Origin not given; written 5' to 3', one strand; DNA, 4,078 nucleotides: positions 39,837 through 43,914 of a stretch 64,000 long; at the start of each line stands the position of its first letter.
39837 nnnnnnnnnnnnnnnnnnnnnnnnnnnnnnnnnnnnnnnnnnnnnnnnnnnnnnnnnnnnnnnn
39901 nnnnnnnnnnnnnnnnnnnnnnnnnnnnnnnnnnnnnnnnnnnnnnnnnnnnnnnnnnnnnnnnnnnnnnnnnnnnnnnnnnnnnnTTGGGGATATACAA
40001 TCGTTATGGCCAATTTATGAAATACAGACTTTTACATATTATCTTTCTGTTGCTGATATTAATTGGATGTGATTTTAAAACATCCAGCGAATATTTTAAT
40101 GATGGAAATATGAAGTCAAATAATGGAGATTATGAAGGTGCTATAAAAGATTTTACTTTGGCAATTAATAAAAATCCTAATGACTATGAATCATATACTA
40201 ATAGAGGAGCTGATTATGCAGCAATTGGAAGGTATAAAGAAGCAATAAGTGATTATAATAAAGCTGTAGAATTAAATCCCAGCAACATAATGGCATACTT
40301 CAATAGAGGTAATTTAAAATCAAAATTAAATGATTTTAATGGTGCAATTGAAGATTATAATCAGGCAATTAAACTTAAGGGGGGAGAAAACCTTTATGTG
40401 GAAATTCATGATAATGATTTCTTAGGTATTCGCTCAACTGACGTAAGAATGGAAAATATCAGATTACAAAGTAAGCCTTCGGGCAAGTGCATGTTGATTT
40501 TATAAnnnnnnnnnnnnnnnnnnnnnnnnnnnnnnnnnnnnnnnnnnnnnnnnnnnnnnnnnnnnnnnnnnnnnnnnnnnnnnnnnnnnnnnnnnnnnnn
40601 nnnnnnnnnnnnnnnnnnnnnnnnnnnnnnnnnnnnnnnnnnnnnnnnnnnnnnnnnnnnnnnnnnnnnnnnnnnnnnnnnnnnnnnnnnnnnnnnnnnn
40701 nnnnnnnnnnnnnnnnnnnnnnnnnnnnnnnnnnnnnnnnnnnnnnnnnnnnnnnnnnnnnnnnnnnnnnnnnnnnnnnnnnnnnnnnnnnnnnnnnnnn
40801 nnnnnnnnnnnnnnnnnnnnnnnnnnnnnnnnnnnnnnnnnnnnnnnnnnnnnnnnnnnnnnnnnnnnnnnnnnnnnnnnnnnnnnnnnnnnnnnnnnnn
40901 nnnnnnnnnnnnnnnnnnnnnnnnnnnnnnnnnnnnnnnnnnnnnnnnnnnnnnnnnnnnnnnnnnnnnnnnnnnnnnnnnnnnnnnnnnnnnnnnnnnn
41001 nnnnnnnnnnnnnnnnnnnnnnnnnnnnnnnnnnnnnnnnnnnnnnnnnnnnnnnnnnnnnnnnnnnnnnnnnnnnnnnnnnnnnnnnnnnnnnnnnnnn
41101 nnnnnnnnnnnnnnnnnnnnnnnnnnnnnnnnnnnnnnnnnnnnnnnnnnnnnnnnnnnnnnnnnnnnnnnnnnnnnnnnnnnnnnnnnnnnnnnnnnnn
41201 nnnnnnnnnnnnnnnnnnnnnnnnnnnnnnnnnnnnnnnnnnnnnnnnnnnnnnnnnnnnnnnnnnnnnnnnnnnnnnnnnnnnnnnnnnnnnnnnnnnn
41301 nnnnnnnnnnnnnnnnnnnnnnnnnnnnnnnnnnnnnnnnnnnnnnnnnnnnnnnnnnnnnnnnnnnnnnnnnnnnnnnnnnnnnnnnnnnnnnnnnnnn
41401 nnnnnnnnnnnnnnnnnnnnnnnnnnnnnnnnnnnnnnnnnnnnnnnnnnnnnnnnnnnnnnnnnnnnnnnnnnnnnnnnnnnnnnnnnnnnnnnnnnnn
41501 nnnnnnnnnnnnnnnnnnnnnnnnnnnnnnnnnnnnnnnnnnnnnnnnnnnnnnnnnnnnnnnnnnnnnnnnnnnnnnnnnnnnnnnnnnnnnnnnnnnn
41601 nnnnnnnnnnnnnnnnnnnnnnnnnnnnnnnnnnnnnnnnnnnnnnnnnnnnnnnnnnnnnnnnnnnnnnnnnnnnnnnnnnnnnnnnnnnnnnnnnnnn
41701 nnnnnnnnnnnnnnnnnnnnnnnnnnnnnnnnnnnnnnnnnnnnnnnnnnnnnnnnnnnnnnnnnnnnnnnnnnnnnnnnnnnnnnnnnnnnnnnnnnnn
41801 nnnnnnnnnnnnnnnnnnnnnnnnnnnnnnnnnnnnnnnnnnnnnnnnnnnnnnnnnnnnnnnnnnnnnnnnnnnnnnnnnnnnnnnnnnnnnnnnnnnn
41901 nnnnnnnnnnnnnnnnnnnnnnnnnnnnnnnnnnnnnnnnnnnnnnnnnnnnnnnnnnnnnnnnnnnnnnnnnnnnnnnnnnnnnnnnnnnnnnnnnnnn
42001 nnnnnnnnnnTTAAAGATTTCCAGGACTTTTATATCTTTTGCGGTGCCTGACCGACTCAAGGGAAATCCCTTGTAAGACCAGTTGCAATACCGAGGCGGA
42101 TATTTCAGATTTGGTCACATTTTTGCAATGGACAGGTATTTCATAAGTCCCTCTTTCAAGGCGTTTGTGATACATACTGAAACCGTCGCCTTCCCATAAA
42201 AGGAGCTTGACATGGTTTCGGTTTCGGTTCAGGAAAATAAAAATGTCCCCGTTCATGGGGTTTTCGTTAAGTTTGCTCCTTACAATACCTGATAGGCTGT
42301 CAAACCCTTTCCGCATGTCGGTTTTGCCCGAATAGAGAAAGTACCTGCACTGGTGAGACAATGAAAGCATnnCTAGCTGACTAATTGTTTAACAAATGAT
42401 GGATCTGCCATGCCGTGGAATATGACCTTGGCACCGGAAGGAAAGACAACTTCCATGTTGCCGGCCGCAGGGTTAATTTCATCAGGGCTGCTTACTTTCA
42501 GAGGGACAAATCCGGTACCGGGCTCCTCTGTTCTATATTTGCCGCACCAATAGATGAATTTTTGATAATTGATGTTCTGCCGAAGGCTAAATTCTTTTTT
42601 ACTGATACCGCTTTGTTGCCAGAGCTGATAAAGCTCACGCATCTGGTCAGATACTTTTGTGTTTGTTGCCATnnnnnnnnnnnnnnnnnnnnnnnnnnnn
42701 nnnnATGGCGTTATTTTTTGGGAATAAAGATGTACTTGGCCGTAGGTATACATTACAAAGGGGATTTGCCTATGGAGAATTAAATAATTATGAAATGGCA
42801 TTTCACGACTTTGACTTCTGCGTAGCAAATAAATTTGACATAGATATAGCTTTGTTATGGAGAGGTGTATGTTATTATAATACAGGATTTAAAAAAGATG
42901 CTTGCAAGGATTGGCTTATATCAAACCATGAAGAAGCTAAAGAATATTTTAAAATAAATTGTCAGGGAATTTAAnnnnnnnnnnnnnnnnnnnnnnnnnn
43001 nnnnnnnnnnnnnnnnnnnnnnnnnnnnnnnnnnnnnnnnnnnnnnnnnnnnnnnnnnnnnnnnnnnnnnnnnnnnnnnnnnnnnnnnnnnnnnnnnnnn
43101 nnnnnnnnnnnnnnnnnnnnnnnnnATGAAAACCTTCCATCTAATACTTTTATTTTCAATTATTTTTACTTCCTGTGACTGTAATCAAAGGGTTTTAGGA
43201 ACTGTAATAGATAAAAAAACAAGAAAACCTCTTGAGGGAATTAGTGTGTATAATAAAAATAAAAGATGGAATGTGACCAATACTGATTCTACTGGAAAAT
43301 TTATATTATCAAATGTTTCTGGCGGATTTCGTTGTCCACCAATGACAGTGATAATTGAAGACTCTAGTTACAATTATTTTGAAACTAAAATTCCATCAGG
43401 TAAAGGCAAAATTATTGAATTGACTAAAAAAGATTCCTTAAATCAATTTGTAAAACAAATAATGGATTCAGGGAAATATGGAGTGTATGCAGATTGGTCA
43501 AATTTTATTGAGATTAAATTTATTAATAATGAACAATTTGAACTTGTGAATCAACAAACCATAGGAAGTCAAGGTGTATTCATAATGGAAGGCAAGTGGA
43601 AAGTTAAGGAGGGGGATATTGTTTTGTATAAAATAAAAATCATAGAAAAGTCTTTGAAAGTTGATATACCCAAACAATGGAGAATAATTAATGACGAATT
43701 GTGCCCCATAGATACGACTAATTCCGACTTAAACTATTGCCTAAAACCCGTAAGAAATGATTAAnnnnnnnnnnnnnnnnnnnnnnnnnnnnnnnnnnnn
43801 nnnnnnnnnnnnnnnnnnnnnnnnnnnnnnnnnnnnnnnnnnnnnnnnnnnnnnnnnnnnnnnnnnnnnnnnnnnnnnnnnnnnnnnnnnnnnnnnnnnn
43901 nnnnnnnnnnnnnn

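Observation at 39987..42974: Recent IS66 insertion with intact 8-bp target-site duplication splitting a TPR lipoprotein gene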

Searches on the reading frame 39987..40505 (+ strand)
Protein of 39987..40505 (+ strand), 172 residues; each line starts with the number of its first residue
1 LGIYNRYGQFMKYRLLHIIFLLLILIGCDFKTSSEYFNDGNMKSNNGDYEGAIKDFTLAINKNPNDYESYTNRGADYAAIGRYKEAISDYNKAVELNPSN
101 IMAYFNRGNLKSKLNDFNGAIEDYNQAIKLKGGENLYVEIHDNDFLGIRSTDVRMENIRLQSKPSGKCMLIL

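Call 4: search_protein_families(library=pfam, proteins=[window:39987-40505:+], max_evalue=0.01)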
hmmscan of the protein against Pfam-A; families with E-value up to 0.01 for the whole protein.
window:39987-40505:+ (172 aa): 16 families
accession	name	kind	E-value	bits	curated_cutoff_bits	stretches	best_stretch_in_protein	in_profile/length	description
PF00515.34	TPR_1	-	7.5e-26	89.3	27.8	3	68-100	2-34/34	Tetratricopeptide repeat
PF07719.23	TPR_2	-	1.4e-20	72.1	27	2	68-100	2-34/34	Tetratricopeptide repeat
PF13414.12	TPR_11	-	2.5e-20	72.3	26.8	3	76-113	3-40/42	TPR repeat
PF13181.12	TPR_8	-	1.6e-16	59.5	25.7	2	67-100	1-34/34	Tetratricopeptide repeat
PF13431.12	TPR_17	-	1.2e-12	47.5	24.4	2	90-121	2-33/34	Tetratricopeptide repeat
PF13424.12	TPR_12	-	3.1e-11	43.7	30.1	2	69-130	5-74/77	Tetratricopeptide repeat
PF13371.12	TPR_9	-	4e-08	33.6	35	1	45-100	7-62/73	Tetratricopeptide repeat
PF13428.12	TPR_14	-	1.1e-07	32.2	23.5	1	73-109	7-43/44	Tetratricopeptide repeat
PF13432.12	TPR_16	-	1.3e-07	32.4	32.7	1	45-100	9-64/65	Tetratricopeptide repeat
PF13174.12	TPR_6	-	4.5e-06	27.4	26.3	0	103-129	2-28/33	Tetratricopeptide repeat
PF10516.15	SHNi-TPR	-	3e-05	23.9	21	0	81-96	15-30/38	SHNi-TPR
PF13374.12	TPR_10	-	4.5e-05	23.8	27.5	0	69-96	4-31/42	Tetratricopeptide repeat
PF14559.12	TPR_19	-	7.3e-05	23.5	25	0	81-122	5-46/68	Tetratricopeptide repeat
PF01239.28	PPTA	-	0.00028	20.9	29.5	0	83-109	1-27/32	Protein prenyltransferase alpha subunit repeat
PF24575.1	TPR_Slam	-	0.0034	18.2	35.2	0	78-103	58-83/104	Surface lipoprotein assembly modifier, N-terminal TPR repeats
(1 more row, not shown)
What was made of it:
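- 40017..40470 (+): 5' part of the split TPR lipoprotein gene: signal peptide with lipobox LIGC and three TPR repeats. The mechanical ORF runs 39987-40505 and reads 11 codons into the IS (tail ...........). TPR_1 E 7.5e-26 (call 4).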

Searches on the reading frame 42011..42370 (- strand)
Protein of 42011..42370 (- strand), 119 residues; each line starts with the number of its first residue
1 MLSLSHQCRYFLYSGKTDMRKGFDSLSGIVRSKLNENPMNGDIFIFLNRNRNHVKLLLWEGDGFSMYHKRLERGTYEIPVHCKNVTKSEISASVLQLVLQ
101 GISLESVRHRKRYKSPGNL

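Call 4: search_protein_families(library=pfam, proteins=[window:42011-42370:-], max_evalue=0.01)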
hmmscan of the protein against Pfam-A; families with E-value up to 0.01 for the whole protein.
window:42011-42370:- (119 aa): 1 family
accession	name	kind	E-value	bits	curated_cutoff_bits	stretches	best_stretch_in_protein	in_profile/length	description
PF05717.18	TnpB_IS66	-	4.4e-32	110.4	26.6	1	9-108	2-100/101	IS66 Orf2 like protein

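Call 8: search_protein_families(library=ncbifam, proteins=[window:42011-42370:-], max_evalue=0.01)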
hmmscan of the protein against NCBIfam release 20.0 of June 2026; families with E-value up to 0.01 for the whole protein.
window:42011-42370:- (119 aa): 1 family
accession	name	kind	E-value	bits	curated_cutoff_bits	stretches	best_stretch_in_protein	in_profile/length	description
NF033819.0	IS66_TnpB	equivalog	1.8e-27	95.1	50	1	10-101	1-90/90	IS66 family insertion sequence element accessory protein TnpB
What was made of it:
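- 42011..42370 (-): tnpB, the IS66 Orf2-like accessory protein of 119 aa. PF05717 E 4.4e-32 and NF033819 (calls 4 and 8).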

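Call 14: find_encoding_contigs(protein=window:42011-42370:-, flank=4000, max_places=10)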
Protein window:42011-42370:- (119 aa): no gene with exactly this product is on record in the collection.

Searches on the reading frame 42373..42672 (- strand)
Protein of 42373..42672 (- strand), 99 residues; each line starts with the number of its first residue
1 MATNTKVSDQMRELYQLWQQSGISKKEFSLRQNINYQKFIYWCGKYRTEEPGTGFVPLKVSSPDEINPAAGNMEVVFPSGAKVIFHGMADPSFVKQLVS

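Call 4: search_protein_families(library=pfam, proteins=[window:42373-42672:-], max_evalue=0.01)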
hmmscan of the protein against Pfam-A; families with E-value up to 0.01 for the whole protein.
window:42373-42672:- (99 aa): 0 families
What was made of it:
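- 42373..42672 (-): tnpA, the IS66 accessory protein of 99 aa. Its stop codon lies 2 nt before the tnpB ATG. No Pfam hit (call 4).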

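Call 8: search_protein_families(library=ncbifam, proteins=[window:42373-42672:-], max_evalue=0.01)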
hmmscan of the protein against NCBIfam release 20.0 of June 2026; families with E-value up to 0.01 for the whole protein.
window:42373-42672:- (99 aa): 2 families
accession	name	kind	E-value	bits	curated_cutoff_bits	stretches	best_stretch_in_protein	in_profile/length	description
NF047593.1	IS66_ISAeme5_TnpA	equivalog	2e-16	60.2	28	1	8-83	3-77/79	IS66 family insertion sequence element accessory protein TnpA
NF047595.1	IS66_ISRel24_TnpA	equivalog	1.1e-06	29.2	74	1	13-98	12-110/113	IS66-like element accessory protein TnpA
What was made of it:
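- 42373..42672 (-): NF047593 E 2e-16 (call 8).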

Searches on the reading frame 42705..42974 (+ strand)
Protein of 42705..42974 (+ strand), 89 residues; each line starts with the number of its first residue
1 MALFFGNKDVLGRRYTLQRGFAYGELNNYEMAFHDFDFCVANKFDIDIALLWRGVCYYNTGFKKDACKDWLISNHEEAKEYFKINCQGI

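Call 4: search_protein_families(library=pfam, proteins=[window:42705-42974:+], max_evalue=0.01)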
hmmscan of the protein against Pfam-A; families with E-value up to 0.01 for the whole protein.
window:42705-42974:+ (89 aa): 4 families
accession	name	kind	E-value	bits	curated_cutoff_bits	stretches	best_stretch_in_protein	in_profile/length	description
PF07719.23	TPR_2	-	0.0012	19.3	27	0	49-70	3-24/34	Tetratricopeptide repeat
PF00515.34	TPR_1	-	0.0013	18.9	27.8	0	18-37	6-25/34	Tetratricopeptide repeat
PF13174.12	TPR_6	-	0.0021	19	26.3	0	49-82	2-23/33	Tetratricopeptide repeat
PF13181.12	TPR_8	-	0.007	16.9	25.7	0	18-36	6-24/34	Tetratricopeptide repeat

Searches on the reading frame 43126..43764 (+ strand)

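Call 32: search_protein_families(library=pfam, proteins=[window:43126-43764:+], max_evalue=0.001)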
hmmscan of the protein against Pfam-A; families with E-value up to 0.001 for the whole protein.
window:43126-43764:+ (212 aa): 3 families
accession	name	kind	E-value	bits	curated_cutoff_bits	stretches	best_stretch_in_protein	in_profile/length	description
PF13715.12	CarbopepD_reg_2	-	7.5e-08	32.7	32.2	1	25-100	3-73/88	CarboxypepD_reg-like domain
PF13620.12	CarboxypepD_reg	-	5.3e-05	23.9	32.3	1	23-67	2-48/82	Carboxypeptidase regulatory-like domain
PF12461.13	DUF3688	-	0.0005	19.2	25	1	78-146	351-420/692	Spiroplasma phage ORF1-like family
